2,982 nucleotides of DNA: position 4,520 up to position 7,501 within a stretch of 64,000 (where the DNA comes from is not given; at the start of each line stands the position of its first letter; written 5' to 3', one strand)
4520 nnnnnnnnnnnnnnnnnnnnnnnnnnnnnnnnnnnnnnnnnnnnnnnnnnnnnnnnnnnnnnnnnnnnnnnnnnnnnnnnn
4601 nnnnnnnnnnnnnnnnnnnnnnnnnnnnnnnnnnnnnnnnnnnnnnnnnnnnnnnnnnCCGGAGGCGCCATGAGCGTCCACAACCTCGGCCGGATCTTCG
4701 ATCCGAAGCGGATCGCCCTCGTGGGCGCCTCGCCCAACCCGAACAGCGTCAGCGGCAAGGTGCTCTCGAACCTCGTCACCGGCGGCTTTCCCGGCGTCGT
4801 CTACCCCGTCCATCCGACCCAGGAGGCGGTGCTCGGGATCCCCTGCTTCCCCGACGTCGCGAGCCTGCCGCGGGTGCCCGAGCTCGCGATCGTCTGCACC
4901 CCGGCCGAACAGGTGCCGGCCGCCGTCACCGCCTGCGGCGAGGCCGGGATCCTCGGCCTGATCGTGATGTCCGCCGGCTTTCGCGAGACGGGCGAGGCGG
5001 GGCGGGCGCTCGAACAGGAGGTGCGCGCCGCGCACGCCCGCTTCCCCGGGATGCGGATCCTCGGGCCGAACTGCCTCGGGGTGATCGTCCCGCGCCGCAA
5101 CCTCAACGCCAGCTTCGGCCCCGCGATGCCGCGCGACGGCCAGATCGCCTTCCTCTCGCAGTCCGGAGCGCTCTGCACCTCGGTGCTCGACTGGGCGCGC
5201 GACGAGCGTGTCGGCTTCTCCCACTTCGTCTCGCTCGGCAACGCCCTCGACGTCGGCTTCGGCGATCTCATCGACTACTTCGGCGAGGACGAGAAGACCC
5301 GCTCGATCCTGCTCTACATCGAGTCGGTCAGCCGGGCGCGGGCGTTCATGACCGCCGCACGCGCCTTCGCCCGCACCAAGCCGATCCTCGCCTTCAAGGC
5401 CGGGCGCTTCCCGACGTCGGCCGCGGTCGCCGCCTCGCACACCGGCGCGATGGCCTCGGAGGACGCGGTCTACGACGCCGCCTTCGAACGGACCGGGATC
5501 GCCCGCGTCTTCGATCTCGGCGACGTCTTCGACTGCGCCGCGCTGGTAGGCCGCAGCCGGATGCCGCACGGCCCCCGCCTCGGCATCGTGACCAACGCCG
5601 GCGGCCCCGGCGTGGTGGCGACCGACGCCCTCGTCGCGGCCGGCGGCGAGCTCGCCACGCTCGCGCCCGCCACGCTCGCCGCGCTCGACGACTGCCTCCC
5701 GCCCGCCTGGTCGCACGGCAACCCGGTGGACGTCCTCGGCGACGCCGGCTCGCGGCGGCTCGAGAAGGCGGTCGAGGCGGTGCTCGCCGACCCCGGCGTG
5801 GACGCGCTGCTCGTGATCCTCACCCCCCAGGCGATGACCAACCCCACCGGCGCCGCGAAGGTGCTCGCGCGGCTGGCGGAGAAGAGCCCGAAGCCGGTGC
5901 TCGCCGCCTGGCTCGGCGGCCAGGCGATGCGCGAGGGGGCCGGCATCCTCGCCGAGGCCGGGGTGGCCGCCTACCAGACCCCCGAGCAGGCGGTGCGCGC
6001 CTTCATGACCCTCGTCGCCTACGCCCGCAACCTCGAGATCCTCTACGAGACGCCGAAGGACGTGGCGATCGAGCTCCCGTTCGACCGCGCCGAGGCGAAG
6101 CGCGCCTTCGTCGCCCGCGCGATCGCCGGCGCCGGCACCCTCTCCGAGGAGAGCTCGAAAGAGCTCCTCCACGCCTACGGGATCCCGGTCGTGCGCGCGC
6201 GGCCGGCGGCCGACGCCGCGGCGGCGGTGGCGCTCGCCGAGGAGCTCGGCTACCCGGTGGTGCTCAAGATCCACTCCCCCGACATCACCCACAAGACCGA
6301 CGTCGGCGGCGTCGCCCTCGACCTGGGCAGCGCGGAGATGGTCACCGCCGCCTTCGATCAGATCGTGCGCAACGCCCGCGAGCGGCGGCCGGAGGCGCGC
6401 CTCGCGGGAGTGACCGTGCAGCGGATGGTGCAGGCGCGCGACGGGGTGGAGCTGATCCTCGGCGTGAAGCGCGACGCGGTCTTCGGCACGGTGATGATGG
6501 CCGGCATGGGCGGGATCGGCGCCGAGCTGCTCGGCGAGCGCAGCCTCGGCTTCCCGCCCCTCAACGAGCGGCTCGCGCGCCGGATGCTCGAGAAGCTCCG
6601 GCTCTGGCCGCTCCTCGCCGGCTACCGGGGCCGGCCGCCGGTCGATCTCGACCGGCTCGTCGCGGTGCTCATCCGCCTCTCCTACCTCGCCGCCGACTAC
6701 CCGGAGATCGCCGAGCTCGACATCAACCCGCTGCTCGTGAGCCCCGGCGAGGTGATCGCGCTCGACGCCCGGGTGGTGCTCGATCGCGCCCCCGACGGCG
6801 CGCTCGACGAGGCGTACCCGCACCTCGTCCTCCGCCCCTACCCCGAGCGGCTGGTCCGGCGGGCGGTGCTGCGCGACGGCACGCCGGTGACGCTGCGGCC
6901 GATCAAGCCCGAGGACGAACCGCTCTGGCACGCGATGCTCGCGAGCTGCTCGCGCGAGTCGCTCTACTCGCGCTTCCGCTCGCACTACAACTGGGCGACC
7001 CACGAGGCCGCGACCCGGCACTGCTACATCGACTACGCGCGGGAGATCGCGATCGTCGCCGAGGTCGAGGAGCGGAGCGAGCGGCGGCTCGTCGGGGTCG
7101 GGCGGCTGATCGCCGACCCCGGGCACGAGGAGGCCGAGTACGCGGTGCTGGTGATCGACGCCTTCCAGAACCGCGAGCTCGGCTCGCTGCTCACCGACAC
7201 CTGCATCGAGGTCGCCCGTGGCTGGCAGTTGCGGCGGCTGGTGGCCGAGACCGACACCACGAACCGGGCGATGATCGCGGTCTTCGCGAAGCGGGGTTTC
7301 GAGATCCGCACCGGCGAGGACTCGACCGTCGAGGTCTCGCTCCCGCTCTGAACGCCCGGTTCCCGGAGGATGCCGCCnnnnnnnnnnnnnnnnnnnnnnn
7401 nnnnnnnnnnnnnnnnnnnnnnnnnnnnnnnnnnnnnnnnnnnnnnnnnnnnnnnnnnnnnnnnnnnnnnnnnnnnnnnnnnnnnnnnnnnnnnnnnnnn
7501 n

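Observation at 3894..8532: cobB (sirtuin) and pat (protein acetyltransferase) are adjacent and probably co-transcribed, followed by a Memo-like secreted protein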

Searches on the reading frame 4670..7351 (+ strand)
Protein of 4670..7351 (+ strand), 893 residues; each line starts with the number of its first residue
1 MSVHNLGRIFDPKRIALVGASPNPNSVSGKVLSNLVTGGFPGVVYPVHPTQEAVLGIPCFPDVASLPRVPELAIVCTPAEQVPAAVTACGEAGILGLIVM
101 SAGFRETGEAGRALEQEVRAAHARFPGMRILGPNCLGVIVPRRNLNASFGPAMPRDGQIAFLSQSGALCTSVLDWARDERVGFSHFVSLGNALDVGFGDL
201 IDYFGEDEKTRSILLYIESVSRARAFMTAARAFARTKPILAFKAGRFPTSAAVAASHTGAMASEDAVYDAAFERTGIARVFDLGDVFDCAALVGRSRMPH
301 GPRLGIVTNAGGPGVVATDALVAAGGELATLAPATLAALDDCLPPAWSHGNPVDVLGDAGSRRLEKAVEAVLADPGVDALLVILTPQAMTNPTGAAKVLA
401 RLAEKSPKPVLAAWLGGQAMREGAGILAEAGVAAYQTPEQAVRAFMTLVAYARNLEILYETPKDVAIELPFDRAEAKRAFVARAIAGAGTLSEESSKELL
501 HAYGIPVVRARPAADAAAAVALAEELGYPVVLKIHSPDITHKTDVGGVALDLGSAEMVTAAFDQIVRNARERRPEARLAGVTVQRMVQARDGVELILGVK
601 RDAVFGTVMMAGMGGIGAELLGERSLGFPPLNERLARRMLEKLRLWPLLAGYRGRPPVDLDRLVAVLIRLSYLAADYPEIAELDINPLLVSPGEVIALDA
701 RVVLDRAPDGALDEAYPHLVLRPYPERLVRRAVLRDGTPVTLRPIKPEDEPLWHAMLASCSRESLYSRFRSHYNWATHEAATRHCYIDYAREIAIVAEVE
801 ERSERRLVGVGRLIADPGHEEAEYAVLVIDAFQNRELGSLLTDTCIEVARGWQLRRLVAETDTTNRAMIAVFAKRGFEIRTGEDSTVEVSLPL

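Call 9: search_protein_families(library=pfam, proteins=[window:4670-7351:+], max_evalue=0.01)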
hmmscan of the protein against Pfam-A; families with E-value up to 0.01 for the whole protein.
window:4670-7351:+ (893 aa): 9 families
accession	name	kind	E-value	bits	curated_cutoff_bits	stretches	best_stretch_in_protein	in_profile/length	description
PF13549.11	ATP-grasp_5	-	8.1e-84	280.8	27.6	1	487-704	6-221/221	ATP-grasp domain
PF13607.11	Succ_CoA_lig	-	3.1e-55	186.2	27.4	1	157-292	2-137/138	Succinyl-CoA ligase like flavodoxin domain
PF13380.12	CoA_binding_2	-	5.2e-24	85.4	22.8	1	13-139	1-114/116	CoA binding domain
PF19045.5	Ligase_CoA_2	-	1.1e-13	52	23.7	1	306-453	3-156/162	Ligase-CoA domain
PF00583.31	Acetyltransf_1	-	5.2e-11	43.3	20.7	1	771-877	10-116/116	Acetyltransferase (GNAT) family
PF02629.25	CoA_binding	-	7.4e-10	39.9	22.3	1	12-102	3-96/97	CoA binding domain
PF13302.13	Acetyltransf_3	-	3.2e-09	38.1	25.4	1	740-878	2-138/138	Acetyltransferase (GNAT) domain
PF00549.24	Ligase_CoA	-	3.7e-06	27.5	24.5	1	329-446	5-126/128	CoA-ligase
PF13508.13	Acetyltransf_7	-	0.00012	22.8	27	1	794-878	5-83/84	Acetyltransferase (GNAT) domain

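Call 10: search_protein_families(library=ncbifam, proteins=[window:4670-7351:+], max_evalue=0.01)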
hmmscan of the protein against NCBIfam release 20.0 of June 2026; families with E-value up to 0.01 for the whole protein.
window:4670-7351:+ (893 aa): 13 families
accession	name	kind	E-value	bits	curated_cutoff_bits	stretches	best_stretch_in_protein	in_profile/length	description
NF045493.1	HydDutCoALig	equivalog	9.6e-151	503.7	1300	1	8-691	5-683/698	4-hydroxybutyrate--CoA ligase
TIGR02717.1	AcCoA-syn-alpha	equivalog_domain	1.1e-149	498.9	567.15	1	7-451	2-446/447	acetate--CoA ligase alpha subunit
NF045494.1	AcCoALig_Archglob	equivalog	2.6e-127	426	1200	2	1-453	213-664/665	acetate--CoA ligase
NF045492.1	HydPropCoALig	equivalog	5.7e-113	378.6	1300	2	6-453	248-698/700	3-hydroxypropionate--CoA ligase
NF004230.0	PRK05678.1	equivalog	8.3e-13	48.2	336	1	54-265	48-255/291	succinate--CoA ligase subunit alpha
NF058543.1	ActPatMycb56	equivalog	1.2e-12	47.4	460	1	734-877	133-274/317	acetyltransferase Pat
TIGR01019.1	sucCoAalpha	subfamily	1.7e-11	44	353.2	1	125-265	113-253/286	succinate--CoA ligase subunit alpha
NF001913.0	PRK00696.1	equivalog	7.8e-11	41.6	370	2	492-706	4-220/388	ADP-forming succinate--CoA ligase subunit beta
TIGR01016.1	sucCoAbeta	subfamily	1.6e-08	33.9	375.55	1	491-705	3-219/386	succinate-CoA ligase subunit beta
NF010623.0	PRK14016.1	subfamily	1.6e-07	29.9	877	1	492-569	214-286/871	cyanophycin synthetase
NF010647.0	PRK14046.1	equivalog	2.6e-05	23.5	604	0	348-434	282-368/392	malate--CoA ligase subunit beta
TIGR02068.2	cya_phycin_syn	equivalog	0.00018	19.6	850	1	493-571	214-287/862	cyanophycin synthetase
TIGR02144.1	LysX_arch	equivalog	0.006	15.7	275.6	1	497-533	92-128/281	lysine biosynthesis protein LysX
